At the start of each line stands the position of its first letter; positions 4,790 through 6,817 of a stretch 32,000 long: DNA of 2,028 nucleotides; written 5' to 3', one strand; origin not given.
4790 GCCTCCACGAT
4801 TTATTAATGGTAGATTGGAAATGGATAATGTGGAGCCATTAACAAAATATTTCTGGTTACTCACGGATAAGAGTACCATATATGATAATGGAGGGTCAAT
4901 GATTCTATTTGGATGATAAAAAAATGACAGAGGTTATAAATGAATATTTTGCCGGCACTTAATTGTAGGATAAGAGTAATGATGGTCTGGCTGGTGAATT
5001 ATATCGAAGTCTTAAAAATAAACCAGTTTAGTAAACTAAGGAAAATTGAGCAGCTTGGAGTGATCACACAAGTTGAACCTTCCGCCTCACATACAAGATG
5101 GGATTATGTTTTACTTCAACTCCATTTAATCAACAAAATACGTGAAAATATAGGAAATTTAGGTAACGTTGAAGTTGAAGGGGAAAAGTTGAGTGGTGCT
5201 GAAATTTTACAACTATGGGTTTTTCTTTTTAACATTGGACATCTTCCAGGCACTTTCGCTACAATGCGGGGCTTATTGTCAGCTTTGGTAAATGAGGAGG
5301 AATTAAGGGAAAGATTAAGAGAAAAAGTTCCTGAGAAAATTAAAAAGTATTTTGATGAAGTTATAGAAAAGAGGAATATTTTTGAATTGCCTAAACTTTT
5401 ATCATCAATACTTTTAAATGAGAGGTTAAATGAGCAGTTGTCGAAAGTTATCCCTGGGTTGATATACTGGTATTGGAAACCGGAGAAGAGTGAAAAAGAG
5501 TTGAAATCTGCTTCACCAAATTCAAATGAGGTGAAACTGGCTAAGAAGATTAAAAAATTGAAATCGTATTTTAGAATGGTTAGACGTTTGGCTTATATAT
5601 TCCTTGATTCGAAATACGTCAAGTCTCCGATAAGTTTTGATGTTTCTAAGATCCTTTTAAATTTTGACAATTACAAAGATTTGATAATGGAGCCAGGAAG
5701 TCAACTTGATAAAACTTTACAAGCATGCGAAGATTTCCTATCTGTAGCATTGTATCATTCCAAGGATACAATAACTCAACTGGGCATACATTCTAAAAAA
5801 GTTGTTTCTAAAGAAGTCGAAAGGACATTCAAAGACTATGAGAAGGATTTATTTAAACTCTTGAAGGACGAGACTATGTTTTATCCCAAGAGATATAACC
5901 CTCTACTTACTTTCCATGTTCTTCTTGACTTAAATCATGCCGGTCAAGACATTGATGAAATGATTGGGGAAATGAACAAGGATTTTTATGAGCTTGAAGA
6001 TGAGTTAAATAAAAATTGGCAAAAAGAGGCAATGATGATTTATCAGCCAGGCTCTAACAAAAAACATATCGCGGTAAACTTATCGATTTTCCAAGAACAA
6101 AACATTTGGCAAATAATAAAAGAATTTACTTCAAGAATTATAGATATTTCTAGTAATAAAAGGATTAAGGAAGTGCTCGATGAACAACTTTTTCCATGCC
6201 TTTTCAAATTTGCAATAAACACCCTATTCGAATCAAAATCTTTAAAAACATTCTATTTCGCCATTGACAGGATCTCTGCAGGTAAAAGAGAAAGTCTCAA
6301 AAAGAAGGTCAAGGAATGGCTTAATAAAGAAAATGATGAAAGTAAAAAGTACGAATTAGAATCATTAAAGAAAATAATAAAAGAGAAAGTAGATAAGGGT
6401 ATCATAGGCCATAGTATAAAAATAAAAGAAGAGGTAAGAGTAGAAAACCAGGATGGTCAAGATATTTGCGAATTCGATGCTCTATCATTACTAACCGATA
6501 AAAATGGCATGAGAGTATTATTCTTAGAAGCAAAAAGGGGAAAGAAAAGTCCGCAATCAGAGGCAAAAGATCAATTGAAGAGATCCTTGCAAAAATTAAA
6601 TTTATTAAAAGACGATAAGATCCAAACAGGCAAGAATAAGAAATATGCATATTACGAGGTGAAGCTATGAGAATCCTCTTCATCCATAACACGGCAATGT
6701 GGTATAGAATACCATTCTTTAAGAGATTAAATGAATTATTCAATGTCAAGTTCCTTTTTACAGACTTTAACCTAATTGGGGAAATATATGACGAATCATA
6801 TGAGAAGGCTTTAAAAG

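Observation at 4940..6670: Ligand-dead SAMHD1/dGTPase-type HD scaffold fused to a PD-(D/E)xK nuclease core, translationally coupled inside a glycan operon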

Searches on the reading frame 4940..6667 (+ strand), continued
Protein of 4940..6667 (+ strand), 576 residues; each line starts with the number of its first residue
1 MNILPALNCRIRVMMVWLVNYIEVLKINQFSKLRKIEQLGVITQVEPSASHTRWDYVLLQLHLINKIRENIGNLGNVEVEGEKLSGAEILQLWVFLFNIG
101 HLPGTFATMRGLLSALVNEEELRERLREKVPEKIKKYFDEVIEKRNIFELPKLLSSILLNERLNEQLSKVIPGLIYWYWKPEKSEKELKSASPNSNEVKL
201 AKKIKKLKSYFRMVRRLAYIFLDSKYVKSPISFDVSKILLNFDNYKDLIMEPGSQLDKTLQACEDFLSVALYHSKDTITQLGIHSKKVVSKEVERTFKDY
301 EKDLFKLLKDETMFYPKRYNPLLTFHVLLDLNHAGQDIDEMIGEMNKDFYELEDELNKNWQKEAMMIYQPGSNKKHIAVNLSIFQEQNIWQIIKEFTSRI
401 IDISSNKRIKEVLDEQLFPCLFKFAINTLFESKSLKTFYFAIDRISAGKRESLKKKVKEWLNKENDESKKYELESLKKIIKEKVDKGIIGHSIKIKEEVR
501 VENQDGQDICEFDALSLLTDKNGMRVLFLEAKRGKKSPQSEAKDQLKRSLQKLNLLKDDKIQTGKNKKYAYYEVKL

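Call 93: search_protein_families(library=pfam, proteins=[L018:12125-13696:+, L021:12614-14311:-, L024:13114-15036:+, L024:15138-17228:+, L026:12734-14761:+, L026:14957-16540:+, L028:884-3397:+, L033:14493-16895:+, L034:12894-14255:+, L036:11114-12838:-], max_evalue=0.0001)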
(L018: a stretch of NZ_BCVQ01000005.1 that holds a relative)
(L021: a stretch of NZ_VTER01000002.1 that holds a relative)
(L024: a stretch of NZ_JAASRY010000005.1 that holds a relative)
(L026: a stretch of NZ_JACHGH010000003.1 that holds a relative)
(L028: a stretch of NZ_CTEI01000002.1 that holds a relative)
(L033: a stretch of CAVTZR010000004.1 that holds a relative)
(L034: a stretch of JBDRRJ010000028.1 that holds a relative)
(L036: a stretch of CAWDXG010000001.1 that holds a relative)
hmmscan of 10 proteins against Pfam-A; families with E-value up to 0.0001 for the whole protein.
L018:12125-13696:+ (524 aa): 9 families
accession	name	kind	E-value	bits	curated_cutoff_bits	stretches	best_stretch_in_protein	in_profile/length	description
PF13384.12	HTH_23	-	5.4e-07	29.7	24.6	1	9-40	9-40/50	Homeodomain-like domain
PF02796.21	HTH_7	-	7e-07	29.7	23.8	1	9-38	13-42/45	Helix-turn-helix domain of resolvase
PF22483.2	Mu-transpos_C_2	-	8.2e-07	29.1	27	1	321-387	12-73/73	Mu transposase, C-terminal domain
PF08279.18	HTH_11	-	2.1e-06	28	25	0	11-39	7-37/55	HTH domain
PF13565.12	HTH_32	-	8.6e-06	26.7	33.7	0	61-103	32-72/73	Homeodomain-like domain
PF13936.12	HTH_38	-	1.4e-05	25.1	27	1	9-40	12-43/44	Helix-turn-helix domain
PF02954.25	HTH_8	-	2.3e-05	24.5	22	1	10-40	11-41/42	Bacterial regulatory protein, Fis family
PF13309.12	HTH_22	-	2.4e-05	24.7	29.6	0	21-39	45-63/63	HTH domain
PF13551.12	HTH_29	-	8.7e-05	23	28.1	0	12-40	6-35/64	Winged helix-turn helix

L021:12614-14311:- (565 aa): 7 families
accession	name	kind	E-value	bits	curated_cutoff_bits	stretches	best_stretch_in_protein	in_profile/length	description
PF00005.33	ABC_tran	-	1e-55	188.5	25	2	67-238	1-137/137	ABC transporter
PF12848.13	ABC_tran_Xtn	-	3.9e-22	78.6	25.9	1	277-362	1-85/85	ABC transporter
PF13304.12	AAA_21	-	1.6e-13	51.8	27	0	401-420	3-22/304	AAA domain, putative AbiEii toxin, Type IV TA system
PF02463.25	SMC_N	-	2.7e-11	43.7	40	1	78-276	25-209/220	RecF/RecN/SMC N terminal domain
PF03193.22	RsgA_GTPase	-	7.6e-07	29.5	30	0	397-432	106-145/174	RsgA GTPase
PF13555.12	AAA_29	-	4.5e-06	26.7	27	0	394-421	19-46/61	P-loop containing region of AAA domain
PF01926.29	MMR_HSR1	-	8.5e-06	26.3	21.9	0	399-422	1-23/113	50S ribosome-binding GTPase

L024:13114-15036:+ (641 aa): 3 families
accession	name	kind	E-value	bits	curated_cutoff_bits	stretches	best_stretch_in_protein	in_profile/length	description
PF00359.27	PTS_EIIA_2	-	2.1e-35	122.3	27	1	503-640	2-143/144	Phosphoenolpyruvate-dependent sugar phosphotransferase system, EIIA 2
PF02378.23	PTS_EIIC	-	4.5e-24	85.5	30.7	1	19-278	2-318/319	Phosphotransferase system, EIIC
PF02302.22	PTS_IIB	-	3.3e-13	50.5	23.6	1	386-469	1-89/90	PTS system, Lactose/Cellobiose specific IIB subunit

L024:15138-17228:+ (697 aa): 5 families
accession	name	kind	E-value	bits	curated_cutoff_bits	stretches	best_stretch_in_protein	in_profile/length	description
PF00874.25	PRD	-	5e-33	113.7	23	2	313-400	2-90/90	PRD domain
PF08279.18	HTH_11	-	6.6e-14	52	25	2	9-57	1-47/55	HTH domain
PF00359.27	PTS_EIIA_2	-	8.8e-12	45.7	27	1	539-679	2-138/144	Phosphoenolpyruvate-dependent sugar phosphotransferase system, EIIA 2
PF05043.19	Mga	-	5.8e-10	40.1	21.1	1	20-75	27-79/87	Mga helix-turn-helix domain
PF02302.22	PTS_IIB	-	1.5e-07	32.3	23.6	1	412-469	2-61/90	PTS system, Lactose/Cellobiose specific IIB subunit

L026:12734-14761:+ (676 aa): 1 family
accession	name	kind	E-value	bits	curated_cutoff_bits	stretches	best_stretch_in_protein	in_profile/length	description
PF14947.12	HTH_45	-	4.4e-09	36.7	25.5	0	355-394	34-72/77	Winged helix-turn-helix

L026:14957-16540:+ (528 aa): 3 families
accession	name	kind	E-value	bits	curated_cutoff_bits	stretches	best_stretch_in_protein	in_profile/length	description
PF14491.11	DUF4435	-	3.2e-20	73.4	27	1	291-509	4-228/238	Protein of unknown function (DUF4435)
PF13304.12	AAA_21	-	5e-10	40.4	27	1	182-243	237-300/304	AAA domain, putative AbiEii toxin, Type IV TA system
PF02463.25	SMC_N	-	3e-05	24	40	0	15-250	18-206/220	RecF/RecN/SMC N terminal domain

L028:884-3397:+ (838 aa): 10 families
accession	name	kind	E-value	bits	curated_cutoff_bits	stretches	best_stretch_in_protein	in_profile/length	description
PF00717.28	Peptidase_S24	-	1e-32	112.7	23.3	1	718-833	1-116/116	Peptidase S24-like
PF13361.12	UvrD_C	-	1.6e-29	103.8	25.6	2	435-509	276-349/350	UvrD-like helicase C-terminal domain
PF00580.27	UvrD-helicase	-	5.5e-25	89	23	1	31-307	1-254/271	UvrD/REP helicase N-terminal domain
PF13588.12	HSDR_N_2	-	1.2e-22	80.5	25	1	554-652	1-96/110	Type I restriction enzyme R protein N terminus (HSDR_N)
PF13245.12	AAA_19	-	9e-12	45.8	25.1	1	220-307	48-132/134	AAA domain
PF13538.12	UvrD_C_2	-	1.2e-07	31.9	27.4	1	446-505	4-51/52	UvrD-like helicase C-terminal domain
PF09848.15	SLFN-g3_helicase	-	1.1e-05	25.4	24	0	47-101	4-55/354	Schlafen group 3, DNA/RNA helicase domain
PF13604.12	AAA_30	-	1.7e-05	25.1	27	0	243-354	68-173/191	AAA domain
PF04851.21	ResIII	-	2e-05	25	22.5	1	43-130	22-114/164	Type III restriction enzyme, res subunit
PF01443.25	Viral_helicase1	-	8.5e-05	22.9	21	0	48-64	2-18/228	Viral superfamily 1 RNA helicase core domain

L033:14493-16895:+ (801 aa): 1 family
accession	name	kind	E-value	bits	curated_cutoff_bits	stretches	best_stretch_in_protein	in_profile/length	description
PF03415.19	Peptidase_C11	-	3.1e-36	126.1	25.8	1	128-535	4-356/359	Clostripain family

L034:12894-14255:+ (454 aa): 3 families
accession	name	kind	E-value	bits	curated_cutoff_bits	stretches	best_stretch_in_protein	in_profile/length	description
PF16911.10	PapA_C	-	8e-11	42.2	30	1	228-389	8-151/203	Phthiocerol/phthiodiolone dimycocerosyl transferase C-terminus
PF07247.17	AATase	-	1.5e-10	40.7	22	1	90-385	117-435/500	Alcohol acetyltransferase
PF00668.25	Condensation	-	5.7e-08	32.3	30.6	1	30-149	28-153/456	Condensation domain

L036:11114-12838:- (574 aa): 4 families
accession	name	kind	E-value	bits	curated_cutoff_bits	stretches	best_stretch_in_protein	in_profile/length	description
PF13175.12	AAA_15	-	3.6e-18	66.8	32.1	2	195-329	242-373/374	AAA ATPase domain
PF13304.12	AAA_21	-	4e-15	57.1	27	1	284-329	259-302/304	AAA domain, putative AbiEii toxin, Type IV TA system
PF13476.12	AAA_23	-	1.6e-07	32.6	27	1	4-73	1-56/201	AAA domain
PF02463.25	SMC_N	-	5.4e-06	26.4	40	1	1-51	1-47/220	RecF/RecN/SMC N terminal domain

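Call 94: find_related_loci(query=A1, collection=viral_contigs, flank=8000)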
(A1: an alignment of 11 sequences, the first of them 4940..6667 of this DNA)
Query A1 (576 aa) in viral_contigs; peptide patterns used: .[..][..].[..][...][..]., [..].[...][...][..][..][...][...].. (x = any residue, [..] = any of these).
22 stretches matched a pattern; 1 encode a relative of the query (tblastn E <= 1e-3); 1 distinct loci.
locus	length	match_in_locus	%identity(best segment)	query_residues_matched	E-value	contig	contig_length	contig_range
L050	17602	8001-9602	26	21-555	2e-12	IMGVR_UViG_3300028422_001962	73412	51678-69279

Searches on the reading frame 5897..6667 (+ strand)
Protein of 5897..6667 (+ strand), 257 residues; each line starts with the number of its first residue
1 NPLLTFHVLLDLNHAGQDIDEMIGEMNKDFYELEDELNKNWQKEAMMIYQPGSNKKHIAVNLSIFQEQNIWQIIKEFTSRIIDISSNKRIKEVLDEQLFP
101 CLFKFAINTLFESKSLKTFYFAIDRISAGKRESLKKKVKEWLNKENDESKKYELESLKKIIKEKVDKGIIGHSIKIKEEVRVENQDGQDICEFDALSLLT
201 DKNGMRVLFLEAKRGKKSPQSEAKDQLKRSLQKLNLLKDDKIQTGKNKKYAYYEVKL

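Call 38: predict_structure(protein=window:5897-6667:+)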
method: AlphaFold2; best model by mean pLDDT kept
length: 257 residues; sequences in the alignment: 1
mean_pLDDT: 56.4   pTM: 0.41
mean pLDDT of the five models: 56.4, 47.3, 45.8, 39.6, 38.0
residues with pLDDT >= 90: 0; 70-90: 38; 50-70: 130; < 50: 89
segments of 3 or more residues with pLDDT < 50: 107-134, 147-157, 160-180, 197-207, 214-218, 247-251
pLDDT, mean of each block of 10 residues (from residue 1): 62 64 73 84 79 63 71 68 62 58 50 42 43 50 48 45 42 36 56 48 44 51 63 56 54 55
secondary structure, 60 per line:
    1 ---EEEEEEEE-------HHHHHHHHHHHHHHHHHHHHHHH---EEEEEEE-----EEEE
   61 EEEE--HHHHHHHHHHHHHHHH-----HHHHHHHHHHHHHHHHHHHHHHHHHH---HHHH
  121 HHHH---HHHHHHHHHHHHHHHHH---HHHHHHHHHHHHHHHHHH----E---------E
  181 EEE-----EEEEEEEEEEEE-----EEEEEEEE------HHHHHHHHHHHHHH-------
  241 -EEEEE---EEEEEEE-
elements in order: E4-11 H19-41 E45-51 E57-64 H67-82 H88-113 H117-124 H128-144 H148-165 E180-183 E189-200 E206-213 H220-233 E242-246 E250-256

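Call 77: fold_search(model_id=the predicted structure, library=pdb)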
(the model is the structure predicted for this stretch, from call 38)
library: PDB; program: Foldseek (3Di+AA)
matches with E <= 10: 1458; with E <= 0.001: 0
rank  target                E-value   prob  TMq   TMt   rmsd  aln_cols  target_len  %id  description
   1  7rze_A                3.4e-02  0.28  0.24  0.08  21.7       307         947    7  Insulin Degrading Enzyme pO/pC (released 2022-08-31)
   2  2mq8_MODEL_1_A        3.6e-02  0.84  0.20  0.37   5.9       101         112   17  Solution NMR Structure of De novo designed protein LFR1 1 with ferredoxin fold, Northeast Structural Genomics  (released 2014-08-20)
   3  6gyz_B                4.1e-02  0.99  0.23  0.14   3.8        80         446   11  Crystal structure of GlmM from Staphylococcus aureus (released 2019-01-23)
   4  4djb_B                4.6e-02  0.93  0.23  0.43   4.6        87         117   17  A Structural Basis for the Assembly and Functions of a Viral Polymer that Inactivates Multiple Tumor Suppressors (released 2012-10-31)
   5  4zm5_A                4.6e-02  0.47  0.22  0.24  23.8       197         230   15  Shigella flexneri lipopolysaccharide O-antigen chain-length regulator WzzBSF - A107P mutant (released 2016-03-23)
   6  5okd_B                5.2e-02  0.57  0.22  0.15  16.0       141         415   11  Crystal structure of bovine Cytochrome bc1 in complex with inhibitor SCR0911. (released 2018-02-28)
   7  6zwm_A                5.6e-02  0.16  0.15  0.03  19.2       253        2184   10  cryo-EM structure of human mTOR complex 2, overall refinement (released 2020-11-18)
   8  5wbu_A                5.9e-02  0.15  0.15  0.05  19.5       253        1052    9  Crystal structure of mTOR(deltaN)-mLST8-PRAS40(alpha-helix & beta-strand) complex (released 2017-12-20)
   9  6gyz_A                6.3e-02  0.97  0.21  0.13   4.2        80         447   11  Crystal structure of GlmM from Staphylococcus aureus (released 2019-01-23)
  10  6b3q_A                6.7e-02  0.82  0.23  0.07  12.6       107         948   11  Cryo-EM structure of human insulin degrading enzyme in complex with insulin (released 2017-11-22)
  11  4zm5_B                6.7e-02  0.35  0.22  0.23  23.1       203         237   11  Shigella flexneri lipopolysaccharide O-antigen chain-length regulator WzzBSF - A107P mutant (released 2016-03-23)
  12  2lu1_MODEL_1_A        7.1e-02  0.92  0.23  0.50   4.3        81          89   10  pfsub2 solution NMR structure (released 2012-10-03)
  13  7uxc_A                7.1e-02  0.15  0.15  0.03  19.7       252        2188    9  cryo-EM structure of the mTORC1-TFEB-Rag-Ragulator complex with symmetry expansion (released 2022-11-30)
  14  1yz7                  7.5e-02  0.99  0.26  0.36   3.7        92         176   11  Crystal structure of a C-terminal segment of the alpha subunit of aIF2 from Pyrococcus abyssi (released 2005-06-28)
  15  6bf9_A                7.5e-02  0.75  0.23  0.07  12.8       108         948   15  Cryo-EM structure of human insulin degrading enzyme in complex with FAB H11-E heavy chain, FAB H11-E light chain (released 2018-02-07)
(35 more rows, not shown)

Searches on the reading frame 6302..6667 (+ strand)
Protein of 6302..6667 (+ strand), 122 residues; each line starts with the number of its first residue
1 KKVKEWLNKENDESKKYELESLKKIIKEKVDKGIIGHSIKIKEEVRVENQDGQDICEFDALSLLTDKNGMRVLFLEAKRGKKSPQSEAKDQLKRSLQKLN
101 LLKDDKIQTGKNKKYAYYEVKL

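Call 36: search_solved_structures(query=A3, max_evalue=10, show_alignments=4)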
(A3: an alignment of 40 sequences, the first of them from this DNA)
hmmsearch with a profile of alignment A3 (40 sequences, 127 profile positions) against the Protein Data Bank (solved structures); distinct sequences matched with E-value up to 10: 0.

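Call 37: search_protein_families(library=pfam, alignment_id=A3, max_evalue=1)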
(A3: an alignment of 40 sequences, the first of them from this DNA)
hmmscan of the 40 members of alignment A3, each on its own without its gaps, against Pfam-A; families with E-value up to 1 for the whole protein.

A. member 1, seq(122 aa): 1 family
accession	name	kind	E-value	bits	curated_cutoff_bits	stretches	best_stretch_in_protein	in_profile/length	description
PF18136.6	DNApol_Exo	-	0.013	15.1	26.7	1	4-94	105-201/282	DNA mitochondrial polymerase exonuclease domain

B. families by the number of members that match (of 40 scanned): 33 families (the first 25 are shown)
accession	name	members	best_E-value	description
PF04313.20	HSDR_N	2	0.014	Type I restriction enzyme R protein N terminus (HSDR_N)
PF01331.24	mRNA_cap_enzyme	2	0.029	mRNA capping enzyme, catalytic domain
PF08878.16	HamA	2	0.04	HamA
PF21683.3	GpP-like_1st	1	0.0032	Mu phage baseplate assembly protein GpP-like, N-terminal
PF01000.31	RNA_pol_A_bac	1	0.004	RNA polymerase Rpb3/RpoA insert domain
PF07261.16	DnaB_2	1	0.0051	Replication initiation and membrane attachment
PF08079.17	Ribosomal_L30_N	1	0.0063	Ribosomal L30 N-terminal domain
PF18136.6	DNApol_Exo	1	0.013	DNA mitochondrial polymerase exonuclease domain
PF08818.16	DUF1801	1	0.015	Domain of unknown function (DU1801)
PF15277.12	Sec3-PIP2_bind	1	0.022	Exocyst complex component SEC3 N-terminal PIP2 binding PH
PF08011.17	PDDEXK_9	1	0.027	PD-(D/E)XK nuclease superfamily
PF10107.15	Endonuc_Holl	1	0.027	Endonuclease related to archaeal Holliday junction resolvase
PF16476.10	DUF5053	1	0.027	Domain of unknown function (DUF5053)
PF24862.1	SUS_EPBD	1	0.029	Sucrose synthase EPBD domain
PF05651.19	Diacid_rec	1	0.031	Putative sugar diacid recognition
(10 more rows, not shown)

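Call 78: find_homologous_proteins(query=A3, max_evalue=0.01)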
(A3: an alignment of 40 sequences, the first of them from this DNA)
Query A3 (40 sequences) (122 aa, profile of the alignment): 2 proteins with E <= 0.01 among 2021 candidates.
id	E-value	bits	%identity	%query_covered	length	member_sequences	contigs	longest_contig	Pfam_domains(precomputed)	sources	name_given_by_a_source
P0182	7.0e-16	76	-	-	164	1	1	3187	-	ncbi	-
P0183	1.0e-15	76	24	72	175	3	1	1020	-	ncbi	-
